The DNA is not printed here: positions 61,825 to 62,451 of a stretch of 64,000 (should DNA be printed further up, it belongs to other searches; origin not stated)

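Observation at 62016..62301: RelE/ParE-like toxin fold at the C-terminus of the 858-aa SEC-C protein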

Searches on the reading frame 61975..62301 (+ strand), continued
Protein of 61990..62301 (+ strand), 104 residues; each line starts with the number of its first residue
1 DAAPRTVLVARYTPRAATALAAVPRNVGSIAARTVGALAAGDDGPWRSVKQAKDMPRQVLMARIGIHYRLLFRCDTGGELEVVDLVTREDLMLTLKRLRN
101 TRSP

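Call 37: search_solved_structures(query=A4, max_evalue=10, show_alignments=5)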
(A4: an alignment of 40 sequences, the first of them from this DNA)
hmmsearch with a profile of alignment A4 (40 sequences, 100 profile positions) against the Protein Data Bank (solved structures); distinct sequences matched with E-value up to 10: 51.
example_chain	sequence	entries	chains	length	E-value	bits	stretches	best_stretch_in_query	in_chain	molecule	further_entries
5mfd_A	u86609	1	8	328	7.1e-10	41.9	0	22-55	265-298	YIIIM''6AII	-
4v3r_A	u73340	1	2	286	2.3e-09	40.3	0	22-55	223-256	YIII_M5_AII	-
5mfb_A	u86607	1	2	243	5.1e-09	39.1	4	20-54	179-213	YIII(Dq)4CqI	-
4pls_A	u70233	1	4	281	5.9e-09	38.9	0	22-57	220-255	Arm00010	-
4plq_A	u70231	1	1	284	6.3e-09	38.8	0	22-57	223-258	Arm00011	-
4plr_A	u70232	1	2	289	6.5e-09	38.8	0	22-57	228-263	Arm00008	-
4v3o_A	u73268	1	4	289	8.9e-09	38.4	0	22-55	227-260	YIII_M5_AII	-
4d4e_A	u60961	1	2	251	2e-08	37.2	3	20-51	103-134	ARMADILLO REPEAT PROTEIN ARM00016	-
5mfi_A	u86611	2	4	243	4.5e-08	36.1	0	20-54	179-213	YIII(Dq.V2)4CqI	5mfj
4v3q_A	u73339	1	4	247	5.1e-08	35.9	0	22-55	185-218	YIII_M4_AII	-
4rv1_A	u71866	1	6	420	1.8e-07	34.2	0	20-50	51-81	Engineered Protein OR497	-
4d49_A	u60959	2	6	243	2.4e-07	33.7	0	20-51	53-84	ARMADILLO REPEAT PROTEIN ARM00027 | YIII(Dq.V1)4CPAF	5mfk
4rzp_A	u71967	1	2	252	1.8e-06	31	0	22-53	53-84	Engineered Protein OR366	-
6sa6_A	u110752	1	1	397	3.9e-05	26.7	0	22-55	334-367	DARPin-Armadillo fusion A5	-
4hxt_A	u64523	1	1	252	0.00022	24.2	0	20-50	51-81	De Novo Protein OR329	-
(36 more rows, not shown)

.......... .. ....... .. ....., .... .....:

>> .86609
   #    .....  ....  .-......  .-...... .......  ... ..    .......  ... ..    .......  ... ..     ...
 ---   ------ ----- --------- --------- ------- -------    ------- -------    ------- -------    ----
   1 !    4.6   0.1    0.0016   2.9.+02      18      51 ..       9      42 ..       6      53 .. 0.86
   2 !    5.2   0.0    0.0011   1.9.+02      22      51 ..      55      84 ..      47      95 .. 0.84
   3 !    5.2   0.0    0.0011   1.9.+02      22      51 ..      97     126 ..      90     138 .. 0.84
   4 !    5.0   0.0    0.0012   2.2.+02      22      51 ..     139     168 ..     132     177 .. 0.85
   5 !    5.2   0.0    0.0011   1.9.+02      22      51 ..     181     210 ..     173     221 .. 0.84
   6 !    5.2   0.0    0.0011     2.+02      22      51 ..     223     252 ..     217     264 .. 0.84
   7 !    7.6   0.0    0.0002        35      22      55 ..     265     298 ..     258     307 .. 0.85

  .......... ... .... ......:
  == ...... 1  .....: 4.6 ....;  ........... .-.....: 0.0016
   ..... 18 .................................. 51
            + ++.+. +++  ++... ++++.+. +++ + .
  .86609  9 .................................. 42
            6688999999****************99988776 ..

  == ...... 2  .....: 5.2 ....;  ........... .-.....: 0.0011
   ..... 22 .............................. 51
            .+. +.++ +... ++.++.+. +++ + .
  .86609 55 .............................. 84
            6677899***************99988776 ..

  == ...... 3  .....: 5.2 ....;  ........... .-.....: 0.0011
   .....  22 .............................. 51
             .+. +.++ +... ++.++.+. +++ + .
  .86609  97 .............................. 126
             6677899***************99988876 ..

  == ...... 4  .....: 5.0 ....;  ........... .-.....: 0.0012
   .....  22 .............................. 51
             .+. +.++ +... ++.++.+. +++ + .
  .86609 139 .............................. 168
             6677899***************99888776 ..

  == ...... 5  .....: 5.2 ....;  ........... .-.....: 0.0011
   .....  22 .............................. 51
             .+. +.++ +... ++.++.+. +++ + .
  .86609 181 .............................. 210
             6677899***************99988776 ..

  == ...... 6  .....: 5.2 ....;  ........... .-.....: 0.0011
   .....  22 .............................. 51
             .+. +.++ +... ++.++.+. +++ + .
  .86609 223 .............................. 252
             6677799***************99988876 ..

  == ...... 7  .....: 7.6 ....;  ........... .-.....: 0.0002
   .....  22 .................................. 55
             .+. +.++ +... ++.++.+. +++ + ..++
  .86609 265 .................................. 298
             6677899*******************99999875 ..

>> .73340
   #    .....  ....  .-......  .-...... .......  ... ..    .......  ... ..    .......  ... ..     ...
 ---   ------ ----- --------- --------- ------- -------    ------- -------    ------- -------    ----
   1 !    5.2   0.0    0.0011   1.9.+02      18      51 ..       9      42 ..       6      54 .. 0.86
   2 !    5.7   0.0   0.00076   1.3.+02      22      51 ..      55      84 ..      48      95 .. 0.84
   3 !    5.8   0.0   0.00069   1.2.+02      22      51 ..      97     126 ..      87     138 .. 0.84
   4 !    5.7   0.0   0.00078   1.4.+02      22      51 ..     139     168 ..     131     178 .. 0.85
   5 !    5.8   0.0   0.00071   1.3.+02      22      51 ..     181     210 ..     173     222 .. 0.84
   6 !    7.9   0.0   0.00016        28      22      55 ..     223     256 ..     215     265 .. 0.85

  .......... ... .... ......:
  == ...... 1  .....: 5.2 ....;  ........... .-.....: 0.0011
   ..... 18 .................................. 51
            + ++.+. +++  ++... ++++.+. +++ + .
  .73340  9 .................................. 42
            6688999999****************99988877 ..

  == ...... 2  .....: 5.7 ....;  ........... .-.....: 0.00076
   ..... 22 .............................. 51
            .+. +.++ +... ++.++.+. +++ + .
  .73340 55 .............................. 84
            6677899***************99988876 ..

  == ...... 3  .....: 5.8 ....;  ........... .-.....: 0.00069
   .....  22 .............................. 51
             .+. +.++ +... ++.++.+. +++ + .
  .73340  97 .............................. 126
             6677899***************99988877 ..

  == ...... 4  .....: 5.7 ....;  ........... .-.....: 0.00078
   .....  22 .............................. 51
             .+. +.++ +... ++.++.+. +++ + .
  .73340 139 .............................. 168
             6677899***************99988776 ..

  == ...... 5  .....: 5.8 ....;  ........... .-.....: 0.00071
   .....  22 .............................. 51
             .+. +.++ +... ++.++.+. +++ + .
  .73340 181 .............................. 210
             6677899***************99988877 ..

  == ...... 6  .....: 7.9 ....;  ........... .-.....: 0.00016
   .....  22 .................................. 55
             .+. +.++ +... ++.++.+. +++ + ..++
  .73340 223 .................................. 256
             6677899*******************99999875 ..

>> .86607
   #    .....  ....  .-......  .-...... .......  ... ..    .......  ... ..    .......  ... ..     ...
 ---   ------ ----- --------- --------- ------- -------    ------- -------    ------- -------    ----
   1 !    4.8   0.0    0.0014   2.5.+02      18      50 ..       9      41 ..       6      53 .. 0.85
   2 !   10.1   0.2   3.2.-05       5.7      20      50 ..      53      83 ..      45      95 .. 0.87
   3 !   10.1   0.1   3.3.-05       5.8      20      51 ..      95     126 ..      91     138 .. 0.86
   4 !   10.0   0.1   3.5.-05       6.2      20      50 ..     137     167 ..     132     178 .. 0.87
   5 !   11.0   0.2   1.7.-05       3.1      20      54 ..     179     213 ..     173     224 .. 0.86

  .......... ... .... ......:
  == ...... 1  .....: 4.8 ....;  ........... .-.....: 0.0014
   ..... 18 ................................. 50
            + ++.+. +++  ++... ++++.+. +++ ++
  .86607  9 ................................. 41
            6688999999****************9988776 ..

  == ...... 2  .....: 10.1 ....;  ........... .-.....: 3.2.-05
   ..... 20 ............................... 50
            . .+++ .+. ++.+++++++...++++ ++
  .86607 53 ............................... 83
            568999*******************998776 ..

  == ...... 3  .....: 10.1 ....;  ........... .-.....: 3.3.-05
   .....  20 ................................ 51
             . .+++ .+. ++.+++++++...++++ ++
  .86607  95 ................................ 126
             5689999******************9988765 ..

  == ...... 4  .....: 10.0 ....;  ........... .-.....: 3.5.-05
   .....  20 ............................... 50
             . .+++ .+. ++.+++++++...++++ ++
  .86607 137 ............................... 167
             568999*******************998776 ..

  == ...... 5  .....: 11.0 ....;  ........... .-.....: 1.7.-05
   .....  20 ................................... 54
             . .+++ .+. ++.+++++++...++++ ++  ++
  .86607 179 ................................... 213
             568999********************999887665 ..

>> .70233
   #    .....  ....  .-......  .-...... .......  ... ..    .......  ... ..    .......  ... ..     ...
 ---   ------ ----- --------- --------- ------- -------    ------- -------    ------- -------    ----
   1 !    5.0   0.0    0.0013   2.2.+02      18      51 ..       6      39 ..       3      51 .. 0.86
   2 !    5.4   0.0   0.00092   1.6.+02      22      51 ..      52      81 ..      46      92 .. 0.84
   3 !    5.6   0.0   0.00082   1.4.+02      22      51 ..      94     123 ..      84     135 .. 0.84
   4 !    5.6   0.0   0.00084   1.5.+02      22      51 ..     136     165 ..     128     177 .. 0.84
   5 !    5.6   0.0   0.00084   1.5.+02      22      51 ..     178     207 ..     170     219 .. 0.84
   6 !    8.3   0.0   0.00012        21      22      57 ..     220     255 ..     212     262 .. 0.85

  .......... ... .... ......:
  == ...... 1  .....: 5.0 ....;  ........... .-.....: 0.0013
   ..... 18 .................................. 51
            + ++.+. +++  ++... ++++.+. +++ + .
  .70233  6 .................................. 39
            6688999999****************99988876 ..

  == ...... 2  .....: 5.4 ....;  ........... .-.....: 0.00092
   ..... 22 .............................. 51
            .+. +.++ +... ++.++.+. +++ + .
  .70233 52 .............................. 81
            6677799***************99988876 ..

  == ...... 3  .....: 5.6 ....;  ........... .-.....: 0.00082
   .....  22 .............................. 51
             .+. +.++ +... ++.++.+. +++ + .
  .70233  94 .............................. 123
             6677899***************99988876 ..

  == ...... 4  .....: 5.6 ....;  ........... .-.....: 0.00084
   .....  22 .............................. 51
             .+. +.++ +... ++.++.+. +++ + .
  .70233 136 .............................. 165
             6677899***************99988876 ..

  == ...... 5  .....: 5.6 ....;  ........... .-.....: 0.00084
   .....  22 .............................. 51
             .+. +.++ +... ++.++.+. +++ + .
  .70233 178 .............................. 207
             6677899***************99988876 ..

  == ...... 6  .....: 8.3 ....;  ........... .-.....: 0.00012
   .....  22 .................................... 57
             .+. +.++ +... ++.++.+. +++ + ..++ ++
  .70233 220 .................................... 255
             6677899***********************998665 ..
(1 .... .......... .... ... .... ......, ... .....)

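Call 46: list_cluster_members(proteins=[P0023, P0034, P0058, P0072, P0090, P0103, P0118, P0133, P0150, P0170])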
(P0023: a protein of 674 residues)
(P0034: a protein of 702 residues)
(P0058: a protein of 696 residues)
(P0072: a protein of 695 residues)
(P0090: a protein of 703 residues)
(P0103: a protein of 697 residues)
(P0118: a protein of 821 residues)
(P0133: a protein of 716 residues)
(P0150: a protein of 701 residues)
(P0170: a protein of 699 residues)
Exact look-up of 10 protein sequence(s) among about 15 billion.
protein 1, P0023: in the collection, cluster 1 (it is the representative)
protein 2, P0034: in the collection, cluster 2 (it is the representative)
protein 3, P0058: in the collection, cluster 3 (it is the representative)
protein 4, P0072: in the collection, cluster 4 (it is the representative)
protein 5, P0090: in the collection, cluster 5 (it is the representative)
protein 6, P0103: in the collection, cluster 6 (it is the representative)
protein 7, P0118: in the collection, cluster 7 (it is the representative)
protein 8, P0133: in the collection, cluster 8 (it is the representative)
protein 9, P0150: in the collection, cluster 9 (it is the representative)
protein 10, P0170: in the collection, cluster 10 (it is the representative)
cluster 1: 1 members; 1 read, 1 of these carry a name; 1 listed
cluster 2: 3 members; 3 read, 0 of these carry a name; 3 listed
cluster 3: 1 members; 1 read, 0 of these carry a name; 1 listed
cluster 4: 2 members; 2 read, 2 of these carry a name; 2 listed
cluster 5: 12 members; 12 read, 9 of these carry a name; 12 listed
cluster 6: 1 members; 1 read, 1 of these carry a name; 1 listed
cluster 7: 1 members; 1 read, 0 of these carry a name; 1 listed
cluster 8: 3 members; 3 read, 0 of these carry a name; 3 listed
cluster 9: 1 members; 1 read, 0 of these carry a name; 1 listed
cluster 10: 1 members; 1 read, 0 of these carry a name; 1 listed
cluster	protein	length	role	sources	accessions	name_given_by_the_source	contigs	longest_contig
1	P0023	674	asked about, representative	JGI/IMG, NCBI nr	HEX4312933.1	hypothetical protein | SEC-C metal-binding domain-containing protein [Kofleriaceae bacterium]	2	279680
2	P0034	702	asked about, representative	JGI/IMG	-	-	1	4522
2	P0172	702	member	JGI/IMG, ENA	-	-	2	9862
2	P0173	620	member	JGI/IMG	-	-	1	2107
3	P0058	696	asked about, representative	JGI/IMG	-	-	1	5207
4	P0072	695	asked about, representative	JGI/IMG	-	hypothetical protein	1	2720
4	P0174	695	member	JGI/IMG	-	hypothetical protein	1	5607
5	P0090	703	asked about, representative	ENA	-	-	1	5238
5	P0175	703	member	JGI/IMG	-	mRNA-degrading endonuclease RelE of RelBE toxin-antitoxin system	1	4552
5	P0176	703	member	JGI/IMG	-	mRNA-degrading endonuclease RelE of RelBE toxin-antitoxin system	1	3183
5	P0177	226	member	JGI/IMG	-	mRNA-degrading endonuclease RelE of RelBE toxin-antitoxin system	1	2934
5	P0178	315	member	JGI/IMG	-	hypothetical protein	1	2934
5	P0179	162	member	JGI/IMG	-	mRNA-degrading endonuclease RelE of RelBE toxin-antitoxin system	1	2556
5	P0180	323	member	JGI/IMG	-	mRNA-degrading endonuclease RelE of RelBE toxin-antitoxin system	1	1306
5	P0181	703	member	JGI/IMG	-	mRNA-degrading endonuclease RelE of RelBE toxin-antitoxin system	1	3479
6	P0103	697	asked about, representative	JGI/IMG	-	hypothetical protein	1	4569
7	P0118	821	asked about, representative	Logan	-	-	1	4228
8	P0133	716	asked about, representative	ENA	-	-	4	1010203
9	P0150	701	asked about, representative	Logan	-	-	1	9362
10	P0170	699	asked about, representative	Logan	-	-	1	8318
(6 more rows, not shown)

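Call 48: search_protein_families(library=pfam, alignment_id=A4, max_evalue=0.01)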
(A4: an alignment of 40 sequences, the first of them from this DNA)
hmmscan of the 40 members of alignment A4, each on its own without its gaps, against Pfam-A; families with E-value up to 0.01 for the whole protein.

A. member 1, seq(107 aa): 1 family
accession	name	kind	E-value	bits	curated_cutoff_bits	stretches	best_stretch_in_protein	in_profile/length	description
PF24732.2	ParE_like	-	0.00039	20.8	24.4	1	35-93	8-64/67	ParE-like toxin domain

B. families by the number of members that match (of 40 scanned): 6 families
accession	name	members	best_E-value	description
PF24732.2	ParE_like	31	2.6e-07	ParE-like toxin domain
PF05016.21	ParE_toxin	5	0.00017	ParE toxin of type II toxin-antitoxin system, parDE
PF11663.14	Toxin_YhaV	1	7.9e-05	Toxin with endonuclease activity, of toxin-antitoxin system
PF06769.20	YoeB_toxin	1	0.0033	YoeB-like toxin of bacterial type II toxin-antitoxin system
PF13282.11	DUF4070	1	0.005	Domain of unknown function (DUF4070)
PF07729.17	FCD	1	0.0092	FCD domain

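Call 90: find_related_loci(query=A3, collection=viral_contigs, flank=8000)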
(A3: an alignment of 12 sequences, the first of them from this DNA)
Query A3 (109 aa) in viral_contigs; peptide patterns used: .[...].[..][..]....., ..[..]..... (x = any residue, [..] = any of these).
86 stretches matched a pattern; 1 encode a relative of the query (tblastn E <= 1e-3); 1 distinct loci.
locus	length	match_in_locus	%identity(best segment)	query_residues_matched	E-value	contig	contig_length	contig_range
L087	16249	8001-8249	61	12-95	1e-24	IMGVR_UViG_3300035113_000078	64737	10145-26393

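Call 99: search_protein_families(library=pfam, alignment_id=A4, max_evalue=0.00003)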
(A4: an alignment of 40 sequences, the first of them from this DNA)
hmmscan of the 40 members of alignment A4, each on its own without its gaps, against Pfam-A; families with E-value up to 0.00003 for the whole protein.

A. member 1, seq(107 aa): 0 families

B. families by the number of members that match (of 40 scanned): 1 family
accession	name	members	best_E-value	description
PF24732.2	ParE_like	7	2.6e-07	ParE-like toxin domain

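Call 101: list_cluster_members(proteins=[P0099, P0097, P0146, P0114, P0094, P0137, P0115, P0108, P0148, P0079])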
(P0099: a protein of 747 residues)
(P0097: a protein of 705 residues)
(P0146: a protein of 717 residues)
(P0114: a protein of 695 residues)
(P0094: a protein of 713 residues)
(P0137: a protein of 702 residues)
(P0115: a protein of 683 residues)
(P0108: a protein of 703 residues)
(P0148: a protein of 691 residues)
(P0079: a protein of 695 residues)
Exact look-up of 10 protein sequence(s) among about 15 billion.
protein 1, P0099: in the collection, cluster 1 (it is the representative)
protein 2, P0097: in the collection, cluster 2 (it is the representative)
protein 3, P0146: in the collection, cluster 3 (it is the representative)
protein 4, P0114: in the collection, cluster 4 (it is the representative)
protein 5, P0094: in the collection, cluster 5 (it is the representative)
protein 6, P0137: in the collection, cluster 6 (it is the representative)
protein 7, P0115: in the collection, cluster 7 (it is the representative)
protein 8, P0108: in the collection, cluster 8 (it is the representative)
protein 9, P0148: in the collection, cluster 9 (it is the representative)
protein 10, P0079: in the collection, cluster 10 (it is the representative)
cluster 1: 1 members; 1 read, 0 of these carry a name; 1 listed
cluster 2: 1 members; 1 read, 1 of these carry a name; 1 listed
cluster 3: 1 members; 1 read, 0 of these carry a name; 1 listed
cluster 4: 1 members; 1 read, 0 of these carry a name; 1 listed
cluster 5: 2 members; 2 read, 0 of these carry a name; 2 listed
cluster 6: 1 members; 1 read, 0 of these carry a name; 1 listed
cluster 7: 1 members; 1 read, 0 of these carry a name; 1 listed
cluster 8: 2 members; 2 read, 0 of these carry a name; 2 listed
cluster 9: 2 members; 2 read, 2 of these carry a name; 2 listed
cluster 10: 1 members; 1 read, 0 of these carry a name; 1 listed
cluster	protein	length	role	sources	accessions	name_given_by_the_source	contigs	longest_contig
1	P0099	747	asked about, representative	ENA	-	-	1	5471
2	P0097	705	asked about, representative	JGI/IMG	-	hypothetical protein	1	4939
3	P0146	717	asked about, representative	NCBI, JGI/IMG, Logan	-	-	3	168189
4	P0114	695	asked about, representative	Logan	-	-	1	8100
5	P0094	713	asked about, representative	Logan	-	-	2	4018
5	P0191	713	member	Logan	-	-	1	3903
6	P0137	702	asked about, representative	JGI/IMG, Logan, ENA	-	-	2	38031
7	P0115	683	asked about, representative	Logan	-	-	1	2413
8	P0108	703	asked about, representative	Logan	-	-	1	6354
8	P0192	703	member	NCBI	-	-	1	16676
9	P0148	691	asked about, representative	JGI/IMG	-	hypothetical protein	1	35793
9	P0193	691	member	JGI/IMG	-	hypothetical protein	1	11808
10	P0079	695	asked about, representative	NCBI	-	-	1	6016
